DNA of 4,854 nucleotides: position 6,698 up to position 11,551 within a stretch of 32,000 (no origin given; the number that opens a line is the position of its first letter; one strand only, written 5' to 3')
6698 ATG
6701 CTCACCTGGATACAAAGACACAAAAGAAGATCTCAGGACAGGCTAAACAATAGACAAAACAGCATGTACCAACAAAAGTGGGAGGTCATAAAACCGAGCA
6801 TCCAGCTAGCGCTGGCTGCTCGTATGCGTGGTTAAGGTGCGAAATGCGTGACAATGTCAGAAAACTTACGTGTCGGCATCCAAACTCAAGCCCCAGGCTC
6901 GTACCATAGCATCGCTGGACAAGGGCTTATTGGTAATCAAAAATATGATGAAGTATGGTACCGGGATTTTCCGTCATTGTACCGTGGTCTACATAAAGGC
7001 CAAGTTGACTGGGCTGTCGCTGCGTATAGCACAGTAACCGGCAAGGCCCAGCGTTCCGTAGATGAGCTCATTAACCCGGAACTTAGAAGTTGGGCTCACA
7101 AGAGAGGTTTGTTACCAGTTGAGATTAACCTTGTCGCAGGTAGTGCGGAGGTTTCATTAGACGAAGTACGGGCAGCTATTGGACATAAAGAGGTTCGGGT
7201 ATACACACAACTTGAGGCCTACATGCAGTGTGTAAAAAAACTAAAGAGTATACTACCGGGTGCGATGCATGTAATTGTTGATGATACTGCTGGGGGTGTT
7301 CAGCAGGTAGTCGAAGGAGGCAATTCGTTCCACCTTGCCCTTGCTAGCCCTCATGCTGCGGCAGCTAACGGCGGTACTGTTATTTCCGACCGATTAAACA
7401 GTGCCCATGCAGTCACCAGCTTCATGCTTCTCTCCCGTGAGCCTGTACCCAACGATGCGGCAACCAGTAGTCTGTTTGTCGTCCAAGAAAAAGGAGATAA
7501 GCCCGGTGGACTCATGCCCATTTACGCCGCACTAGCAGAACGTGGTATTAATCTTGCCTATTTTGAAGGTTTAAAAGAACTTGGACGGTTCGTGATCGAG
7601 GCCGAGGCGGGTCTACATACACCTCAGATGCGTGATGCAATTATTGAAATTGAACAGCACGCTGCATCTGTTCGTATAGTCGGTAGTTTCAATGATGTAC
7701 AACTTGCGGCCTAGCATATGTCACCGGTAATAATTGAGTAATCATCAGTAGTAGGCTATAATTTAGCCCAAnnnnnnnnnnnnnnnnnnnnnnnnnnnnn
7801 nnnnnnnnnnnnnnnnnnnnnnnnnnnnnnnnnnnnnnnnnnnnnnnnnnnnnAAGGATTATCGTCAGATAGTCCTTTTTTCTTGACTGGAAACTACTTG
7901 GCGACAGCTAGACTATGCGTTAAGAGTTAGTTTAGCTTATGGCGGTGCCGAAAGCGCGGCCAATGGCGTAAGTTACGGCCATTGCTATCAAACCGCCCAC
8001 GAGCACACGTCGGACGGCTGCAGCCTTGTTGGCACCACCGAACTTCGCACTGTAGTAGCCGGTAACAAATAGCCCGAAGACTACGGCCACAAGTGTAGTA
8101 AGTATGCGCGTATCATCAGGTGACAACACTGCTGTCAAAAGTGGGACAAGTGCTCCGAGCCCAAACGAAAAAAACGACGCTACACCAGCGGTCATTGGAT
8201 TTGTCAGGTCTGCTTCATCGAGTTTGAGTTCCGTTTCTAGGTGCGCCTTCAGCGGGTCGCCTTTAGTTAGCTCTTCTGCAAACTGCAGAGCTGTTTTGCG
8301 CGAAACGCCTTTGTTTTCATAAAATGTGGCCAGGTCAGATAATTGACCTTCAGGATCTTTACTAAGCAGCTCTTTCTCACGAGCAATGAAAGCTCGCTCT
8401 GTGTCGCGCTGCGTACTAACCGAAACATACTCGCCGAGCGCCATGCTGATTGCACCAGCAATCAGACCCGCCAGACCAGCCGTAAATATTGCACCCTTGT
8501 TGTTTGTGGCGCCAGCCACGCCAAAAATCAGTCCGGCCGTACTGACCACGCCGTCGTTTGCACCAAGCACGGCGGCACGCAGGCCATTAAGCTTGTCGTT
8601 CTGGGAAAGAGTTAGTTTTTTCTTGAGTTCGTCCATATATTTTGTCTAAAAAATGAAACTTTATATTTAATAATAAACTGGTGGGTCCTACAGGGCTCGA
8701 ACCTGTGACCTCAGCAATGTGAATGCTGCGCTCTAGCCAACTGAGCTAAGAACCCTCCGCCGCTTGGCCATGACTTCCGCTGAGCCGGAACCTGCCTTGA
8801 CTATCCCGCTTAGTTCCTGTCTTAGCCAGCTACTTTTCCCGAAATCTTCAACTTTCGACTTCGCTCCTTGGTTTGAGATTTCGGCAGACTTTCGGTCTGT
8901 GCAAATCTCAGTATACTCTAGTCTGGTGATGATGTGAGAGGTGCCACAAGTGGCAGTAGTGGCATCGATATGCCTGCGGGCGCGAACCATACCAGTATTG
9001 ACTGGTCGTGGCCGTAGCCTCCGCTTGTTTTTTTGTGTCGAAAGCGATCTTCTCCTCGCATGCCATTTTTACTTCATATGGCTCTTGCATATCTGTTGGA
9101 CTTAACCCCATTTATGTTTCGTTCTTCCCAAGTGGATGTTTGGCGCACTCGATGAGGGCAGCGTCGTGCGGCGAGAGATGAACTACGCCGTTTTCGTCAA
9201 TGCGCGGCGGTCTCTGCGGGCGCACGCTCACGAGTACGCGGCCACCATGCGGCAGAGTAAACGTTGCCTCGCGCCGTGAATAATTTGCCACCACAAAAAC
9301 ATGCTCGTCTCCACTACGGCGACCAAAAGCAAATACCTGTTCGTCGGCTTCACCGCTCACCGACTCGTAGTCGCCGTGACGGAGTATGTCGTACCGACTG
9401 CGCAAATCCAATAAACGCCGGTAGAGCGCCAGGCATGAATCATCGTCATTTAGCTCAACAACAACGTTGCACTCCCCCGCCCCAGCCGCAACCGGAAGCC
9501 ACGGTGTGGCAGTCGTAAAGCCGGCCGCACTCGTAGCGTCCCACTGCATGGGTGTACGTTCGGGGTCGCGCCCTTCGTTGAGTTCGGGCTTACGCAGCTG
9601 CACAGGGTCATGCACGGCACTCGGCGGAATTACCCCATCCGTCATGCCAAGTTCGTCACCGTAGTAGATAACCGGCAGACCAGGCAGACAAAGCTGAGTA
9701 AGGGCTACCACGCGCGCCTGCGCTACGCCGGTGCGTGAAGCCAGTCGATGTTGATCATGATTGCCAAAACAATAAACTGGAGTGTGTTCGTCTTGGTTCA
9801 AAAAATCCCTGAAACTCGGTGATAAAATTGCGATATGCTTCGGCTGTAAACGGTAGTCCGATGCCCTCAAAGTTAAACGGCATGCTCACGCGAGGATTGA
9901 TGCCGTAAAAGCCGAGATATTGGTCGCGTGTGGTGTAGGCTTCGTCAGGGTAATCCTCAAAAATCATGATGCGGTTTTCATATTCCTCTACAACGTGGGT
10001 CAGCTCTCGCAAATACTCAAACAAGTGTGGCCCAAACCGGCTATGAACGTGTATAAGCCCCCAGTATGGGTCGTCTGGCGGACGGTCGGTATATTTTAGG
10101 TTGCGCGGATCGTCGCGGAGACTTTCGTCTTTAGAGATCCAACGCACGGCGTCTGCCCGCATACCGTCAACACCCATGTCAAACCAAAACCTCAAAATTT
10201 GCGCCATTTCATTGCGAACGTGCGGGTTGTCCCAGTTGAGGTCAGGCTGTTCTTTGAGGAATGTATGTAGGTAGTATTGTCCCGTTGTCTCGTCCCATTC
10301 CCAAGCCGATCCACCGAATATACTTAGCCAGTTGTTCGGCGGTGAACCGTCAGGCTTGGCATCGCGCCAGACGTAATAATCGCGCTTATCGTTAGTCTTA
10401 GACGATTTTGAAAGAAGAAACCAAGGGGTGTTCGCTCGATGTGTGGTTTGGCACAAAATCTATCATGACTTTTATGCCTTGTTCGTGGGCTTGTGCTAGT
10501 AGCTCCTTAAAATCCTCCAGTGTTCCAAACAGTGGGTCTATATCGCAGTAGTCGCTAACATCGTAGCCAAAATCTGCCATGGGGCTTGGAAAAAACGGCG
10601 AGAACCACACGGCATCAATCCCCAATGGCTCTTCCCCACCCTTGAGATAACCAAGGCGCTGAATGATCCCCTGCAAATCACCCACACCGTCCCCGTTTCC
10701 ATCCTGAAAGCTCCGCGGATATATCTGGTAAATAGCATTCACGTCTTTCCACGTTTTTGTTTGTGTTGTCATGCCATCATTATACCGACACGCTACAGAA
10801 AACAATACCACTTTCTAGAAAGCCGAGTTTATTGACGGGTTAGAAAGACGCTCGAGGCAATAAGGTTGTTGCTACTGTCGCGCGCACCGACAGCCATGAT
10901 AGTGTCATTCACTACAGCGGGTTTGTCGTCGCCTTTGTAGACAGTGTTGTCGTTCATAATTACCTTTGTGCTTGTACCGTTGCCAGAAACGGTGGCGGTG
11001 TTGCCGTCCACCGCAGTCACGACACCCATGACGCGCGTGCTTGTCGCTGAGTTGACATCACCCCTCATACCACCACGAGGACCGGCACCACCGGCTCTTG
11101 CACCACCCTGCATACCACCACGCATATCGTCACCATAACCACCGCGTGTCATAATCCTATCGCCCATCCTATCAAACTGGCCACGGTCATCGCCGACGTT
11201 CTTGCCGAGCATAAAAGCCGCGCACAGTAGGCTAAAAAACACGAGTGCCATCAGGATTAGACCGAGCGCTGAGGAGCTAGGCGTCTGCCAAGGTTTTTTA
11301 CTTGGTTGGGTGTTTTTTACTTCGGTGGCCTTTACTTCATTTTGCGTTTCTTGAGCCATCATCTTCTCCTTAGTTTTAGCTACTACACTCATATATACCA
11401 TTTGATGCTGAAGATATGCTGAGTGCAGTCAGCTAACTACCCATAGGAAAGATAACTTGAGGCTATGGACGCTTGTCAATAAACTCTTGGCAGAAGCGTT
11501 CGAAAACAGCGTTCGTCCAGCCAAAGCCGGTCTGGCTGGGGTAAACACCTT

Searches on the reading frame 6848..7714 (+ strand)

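Call 42: search_protein_families(library=pfam, proteins=[window:6848-7714:+], max_evalue=0.001)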
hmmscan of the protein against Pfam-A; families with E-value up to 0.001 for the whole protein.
window:6848-7714:+ (288 aa): 1 family
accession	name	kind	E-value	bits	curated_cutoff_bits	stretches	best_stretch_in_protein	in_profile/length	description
PF00800.23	PDT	-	5.6e-15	56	25.2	1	16-198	7-179/181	Prephenate dehydratase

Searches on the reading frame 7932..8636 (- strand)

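Call 42: search_protein_families(library=pfam, proteins=[window:7932-8636:-], max_evalue=0.001)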
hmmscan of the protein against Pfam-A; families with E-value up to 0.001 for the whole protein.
window:7932-8636:- (234 aa): 1 family
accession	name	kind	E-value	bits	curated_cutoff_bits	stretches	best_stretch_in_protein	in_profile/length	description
PF01988.24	VIT1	-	9.3e-66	222.1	28.1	1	19-227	1-214/214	VIT family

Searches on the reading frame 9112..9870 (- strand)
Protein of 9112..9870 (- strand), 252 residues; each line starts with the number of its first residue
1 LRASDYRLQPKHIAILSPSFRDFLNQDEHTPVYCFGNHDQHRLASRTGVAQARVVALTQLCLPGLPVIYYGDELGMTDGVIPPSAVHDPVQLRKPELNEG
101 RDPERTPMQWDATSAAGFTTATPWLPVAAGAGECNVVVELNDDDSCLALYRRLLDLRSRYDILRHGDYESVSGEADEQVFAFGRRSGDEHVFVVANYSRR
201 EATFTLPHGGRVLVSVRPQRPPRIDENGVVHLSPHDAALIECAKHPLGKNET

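Call 42: search_protein_families(library=pfam, proteins=[window:9112-9870:-], max_evalue=0.001)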
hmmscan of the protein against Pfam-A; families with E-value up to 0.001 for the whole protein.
window:9112-9870:- (252 aa): 4 families
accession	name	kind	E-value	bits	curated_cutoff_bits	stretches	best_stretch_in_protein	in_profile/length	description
PF00128.31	Alpha-amylase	-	1.6e-33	117.1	22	1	27-166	303-446/446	Alpha amylase, catalytic domain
PF16657.11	Malt_amylase_C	-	2.5e-08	34.3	27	1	166-237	1-73/75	Maltogenic Amylase, C-terminal domain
PF11941.14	DUF3459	-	5e-08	33.7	22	1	149-239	1-89/90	Domain of unknown function (DUF3459)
PF23915.1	SusG_C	-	2.8e-05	24.8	27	1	179-217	1-43/62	Alpha-amylase SusG C-terminal domain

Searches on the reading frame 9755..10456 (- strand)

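Call 42: search_protein_families(library=pfam, proteins=[window:9755-10456:-], max_evalue=0.001)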
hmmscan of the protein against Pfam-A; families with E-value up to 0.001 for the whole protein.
window:9755-10456:- (233 aa): 1 family
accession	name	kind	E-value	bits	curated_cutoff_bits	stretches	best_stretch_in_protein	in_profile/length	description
PF00128.31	Alpha-amylase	-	4.6e-45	155.1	22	1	9-208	95-278/446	Alpha amylase, catalytic domain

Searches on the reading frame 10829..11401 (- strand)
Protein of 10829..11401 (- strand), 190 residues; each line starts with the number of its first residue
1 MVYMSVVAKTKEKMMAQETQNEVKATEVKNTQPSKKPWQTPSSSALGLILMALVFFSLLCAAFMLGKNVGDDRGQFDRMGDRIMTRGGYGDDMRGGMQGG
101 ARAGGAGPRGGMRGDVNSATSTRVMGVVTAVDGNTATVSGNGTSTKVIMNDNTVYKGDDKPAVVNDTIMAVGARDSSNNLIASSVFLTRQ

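Call 42: search_protein_families(library=pfam, proteins=[window:10829-11401:-], max_evalue=0.001)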
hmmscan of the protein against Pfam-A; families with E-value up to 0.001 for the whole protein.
window:10829-11401:- (190 aa): 1 family
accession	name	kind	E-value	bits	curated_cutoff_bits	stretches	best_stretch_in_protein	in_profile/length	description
PF18914.6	DUF5666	-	8.7e-07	29.6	27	1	126-185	2-59/60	Domain of unknown function (DUF5666)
